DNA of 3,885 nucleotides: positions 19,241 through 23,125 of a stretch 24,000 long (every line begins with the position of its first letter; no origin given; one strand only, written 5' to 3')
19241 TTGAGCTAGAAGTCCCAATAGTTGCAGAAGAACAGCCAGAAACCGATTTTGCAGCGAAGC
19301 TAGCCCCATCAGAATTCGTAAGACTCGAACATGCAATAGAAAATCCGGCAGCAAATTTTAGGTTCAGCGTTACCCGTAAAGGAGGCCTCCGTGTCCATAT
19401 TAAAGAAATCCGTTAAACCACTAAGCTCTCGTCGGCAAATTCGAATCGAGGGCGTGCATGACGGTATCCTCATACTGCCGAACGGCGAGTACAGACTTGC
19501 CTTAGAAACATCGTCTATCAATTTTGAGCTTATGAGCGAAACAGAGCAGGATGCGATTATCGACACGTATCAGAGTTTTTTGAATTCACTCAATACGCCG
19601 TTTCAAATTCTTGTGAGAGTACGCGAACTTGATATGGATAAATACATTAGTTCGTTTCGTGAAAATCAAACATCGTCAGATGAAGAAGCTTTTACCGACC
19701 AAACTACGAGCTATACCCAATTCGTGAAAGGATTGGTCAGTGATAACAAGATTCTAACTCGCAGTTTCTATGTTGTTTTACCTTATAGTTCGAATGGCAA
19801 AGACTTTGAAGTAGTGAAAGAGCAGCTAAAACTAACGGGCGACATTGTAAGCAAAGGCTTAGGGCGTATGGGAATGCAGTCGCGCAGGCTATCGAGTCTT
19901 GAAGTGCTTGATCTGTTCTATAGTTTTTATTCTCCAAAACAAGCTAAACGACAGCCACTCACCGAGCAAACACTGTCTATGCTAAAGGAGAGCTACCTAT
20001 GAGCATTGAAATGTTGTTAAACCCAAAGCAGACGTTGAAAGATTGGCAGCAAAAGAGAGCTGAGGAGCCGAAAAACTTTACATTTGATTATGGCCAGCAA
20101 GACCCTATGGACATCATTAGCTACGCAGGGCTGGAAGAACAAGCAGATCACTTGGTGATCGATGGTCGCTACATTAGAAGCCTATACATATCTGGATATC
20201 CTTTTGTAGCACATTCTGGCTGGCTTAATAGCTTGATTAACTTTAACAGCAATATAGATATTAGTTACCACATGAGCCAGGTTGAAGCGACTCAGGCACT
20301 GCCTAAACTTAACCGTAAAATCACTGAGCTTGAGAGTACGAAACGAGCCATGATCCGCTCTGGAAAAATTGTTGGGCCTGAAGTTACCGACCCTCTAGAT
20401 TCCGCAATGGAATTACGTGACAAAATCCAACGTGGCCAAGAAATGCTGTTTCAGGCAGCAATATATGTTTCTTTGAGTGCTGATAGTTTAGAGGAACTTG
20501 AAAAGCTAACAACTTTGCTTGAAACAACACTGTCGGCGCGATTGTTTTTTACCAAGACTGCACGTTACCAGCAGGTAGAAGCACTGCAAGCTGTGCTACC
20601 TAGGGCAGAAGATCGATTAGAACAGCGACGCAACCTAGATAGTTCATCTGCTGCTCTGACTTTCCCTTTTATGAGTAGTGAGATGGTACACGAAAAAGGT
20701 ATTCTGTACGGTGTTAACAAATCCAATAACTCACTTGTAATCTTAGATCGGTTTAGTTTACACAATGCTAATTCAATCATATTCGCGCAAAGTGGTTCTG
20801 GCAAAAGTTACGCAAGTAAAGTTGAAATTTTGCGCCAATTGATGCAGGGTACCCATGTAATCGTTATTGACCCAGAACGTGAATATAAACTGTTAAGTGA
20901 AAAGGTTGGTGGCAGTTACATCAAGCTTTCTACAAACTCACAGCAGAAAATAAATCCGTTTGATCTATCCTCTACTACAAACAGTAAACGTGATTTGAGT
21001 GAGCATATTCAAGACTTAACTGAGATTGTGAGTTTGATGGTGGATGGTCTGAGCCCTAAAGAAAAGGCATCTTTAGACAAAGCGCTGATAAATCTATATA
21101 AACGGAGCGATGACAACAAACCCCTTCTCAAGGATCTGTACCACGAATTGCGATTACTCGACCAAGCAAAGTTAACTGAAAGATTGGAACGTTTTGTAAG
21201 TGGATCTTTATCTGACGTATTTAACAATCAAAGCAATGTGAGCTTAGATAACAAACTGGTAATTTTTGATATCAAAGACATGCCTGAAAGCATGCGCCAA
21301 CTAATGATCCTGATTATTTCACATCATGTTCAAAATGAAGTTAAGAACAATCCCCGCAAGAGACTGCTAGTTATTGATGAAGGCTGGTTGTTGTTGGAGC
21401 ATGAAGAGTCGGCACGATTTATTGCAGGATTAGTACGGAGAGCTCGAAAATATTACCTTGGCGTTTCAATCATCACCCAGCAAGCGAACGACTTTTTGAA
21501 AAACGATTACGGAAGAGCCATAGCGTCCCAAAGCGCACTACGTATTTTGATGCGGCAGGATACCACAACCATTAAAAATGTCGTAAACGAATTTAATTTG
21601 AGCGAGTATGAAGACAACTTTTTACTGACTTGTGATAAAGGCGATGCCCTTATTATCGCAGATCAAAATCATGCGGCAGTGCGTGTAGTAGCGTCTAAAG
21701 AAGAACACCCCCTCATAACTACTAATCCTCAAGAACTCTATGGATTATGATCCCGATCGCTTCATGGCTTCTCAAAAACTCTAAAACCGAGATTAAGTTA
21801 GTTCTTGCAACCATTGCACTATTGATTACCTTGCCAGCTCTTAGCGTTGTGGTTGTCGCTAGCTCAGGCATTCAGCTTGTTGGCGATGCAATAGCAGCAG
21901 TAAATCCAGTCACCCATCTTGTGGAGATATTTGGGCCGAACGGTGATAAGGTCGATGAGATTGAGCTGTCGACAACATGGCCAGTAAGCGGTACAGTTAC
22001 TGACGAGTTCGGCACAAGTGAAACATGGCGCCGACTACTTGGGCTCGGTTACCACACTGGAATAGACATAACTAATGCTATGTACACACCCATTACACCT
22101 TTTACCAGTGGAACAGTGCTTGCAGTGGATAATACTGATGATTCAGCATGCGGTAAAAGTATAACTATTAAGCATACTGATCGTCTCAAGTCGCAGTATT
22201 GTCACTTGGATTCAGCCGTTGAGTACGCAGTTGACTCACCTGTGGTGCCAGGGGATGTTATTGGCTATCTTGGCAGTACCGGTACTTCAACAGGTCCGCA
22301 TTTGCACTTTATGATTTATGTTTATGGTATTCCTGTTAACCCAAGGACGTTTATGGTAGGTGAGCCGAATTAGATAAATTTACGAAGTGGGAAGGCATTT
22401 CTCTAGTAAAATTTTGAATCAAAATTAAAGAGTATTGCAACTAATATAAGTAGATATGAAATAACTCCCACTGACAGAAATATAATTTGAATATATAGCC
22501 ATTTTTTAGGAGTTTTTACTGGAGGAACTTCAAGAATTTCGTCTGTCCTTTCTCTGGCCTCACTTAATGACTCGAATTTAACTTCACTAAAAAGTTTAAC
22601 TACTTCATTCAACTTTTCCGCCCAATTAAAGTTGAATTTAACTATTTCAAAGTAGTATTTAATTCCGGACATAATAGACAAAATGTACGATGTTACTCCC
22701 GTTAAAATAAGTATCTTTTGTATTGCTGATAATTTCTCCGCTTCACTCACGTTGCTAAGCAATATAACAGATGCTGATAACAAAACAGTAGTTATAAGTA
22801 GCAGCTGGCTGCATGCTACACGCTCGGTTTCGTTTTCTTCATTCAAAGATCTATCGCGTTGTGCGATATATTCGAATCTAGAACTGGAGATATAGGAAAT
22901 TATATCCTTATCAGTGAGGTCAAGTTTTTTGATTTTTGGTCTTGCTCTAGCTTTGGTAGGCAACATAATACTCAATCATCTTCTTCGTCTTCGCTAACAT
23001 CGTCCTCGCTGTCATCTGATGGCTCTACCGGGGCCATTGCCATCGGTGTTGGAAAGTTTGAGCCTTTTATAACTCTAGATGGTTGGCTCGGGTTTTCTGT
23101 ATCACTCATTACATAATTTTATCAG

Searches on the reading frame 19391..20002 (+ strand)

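Call 10: search_protein_families(library=pfam, proteins=[window:19391-20002:+], max_evalue=0.01)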
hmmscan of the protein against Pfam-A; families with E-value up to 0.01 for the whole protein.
window:19391-20002:+ (203 aa): 0 families

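Call 38: search_protein_families(library=padloc, proteins=[window:19391-20002:+], max_evalue=0.01)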
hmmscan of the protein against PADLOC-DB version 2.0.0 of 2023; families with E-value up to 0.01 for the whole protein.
window:19391-20002:+ (203 aa): 0 families

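Call 65: search_protein_families(library=phrogs, proteins=[window:19391-20002:+], max_evalue=0.001)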
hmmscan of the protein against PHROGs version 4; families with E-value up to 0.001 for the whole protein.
window:19391-20002:+ (203 aa): 1 family
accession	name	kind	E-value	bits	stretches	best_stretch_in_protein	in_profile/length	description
phrog_2666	-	head and packaging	0.00031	20.5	1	34-129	8-89/555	terminase large subunit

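Call 89: search_protein_families(library=pfam, proteins=[window:19391-20002:+], max_evalue=10)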
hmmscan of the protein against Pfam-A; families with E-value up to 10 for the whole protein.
window:19391-20002:+ (203 aa): 1 family
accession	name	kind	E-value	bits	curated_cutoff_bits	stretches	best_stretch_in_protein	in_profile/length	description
PF11130.14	TraC_F_IV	-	0.012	15.1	28.1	1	50-188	38-178/375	TraC protein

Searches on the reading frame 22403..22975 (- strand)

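Call 10: search_protein_families(library=pfam, proteins=[window:22403-22975:-], max_evalue=0.01)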
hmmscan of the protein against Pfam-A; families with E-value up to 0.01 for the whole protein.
window:22403-22975:- (190 aa): 1 family
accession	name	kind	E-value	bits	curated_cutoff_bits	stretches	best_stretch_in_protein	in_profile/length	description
PF08156.18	NOP5NT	-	0.0024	18.7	27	1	112-149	28-65/66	NOP5NT (NUC127) domain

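Call 38: search_protein_families(library=padloc, proteins=[window:22403-22975:-], max_evalue=0.01)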
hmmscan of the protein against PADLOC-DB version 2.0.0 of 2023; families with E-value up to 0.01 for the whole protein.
window:22403-22975:- (190 aa): 0 families

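Call 65: search_protein_families(library=phrogs, proteins=[window:22403-22975:-], max_evalue=0.001)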
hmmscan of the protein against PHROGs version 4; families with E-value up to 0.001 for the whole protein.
window:22403-22975:- (190 aa): 0 families

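Call 89: search_protein_families(library=pfam, proteins=[window:22403-22975:-], max_evalue=10)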
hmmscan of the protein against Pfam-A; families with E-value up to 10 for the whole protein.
window:22403-22975:- (190 aa): 3 families
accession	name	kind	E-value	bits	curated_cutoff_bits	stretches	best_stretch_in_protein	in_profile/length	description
PF08156.18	NOP5NT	-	0.0024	18.7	27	1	112-149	28-65/66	NOP5NT (NUC127) domain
PF18460.6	HetR_C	-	0.18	12.2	27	1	107-148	15-55/79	Heterocyst differentiation regulator C-terminal Hood domain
PF08058.16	NPCC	-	0.82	10.2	33.9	1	41-118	13-51/134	Nuclear pore complex component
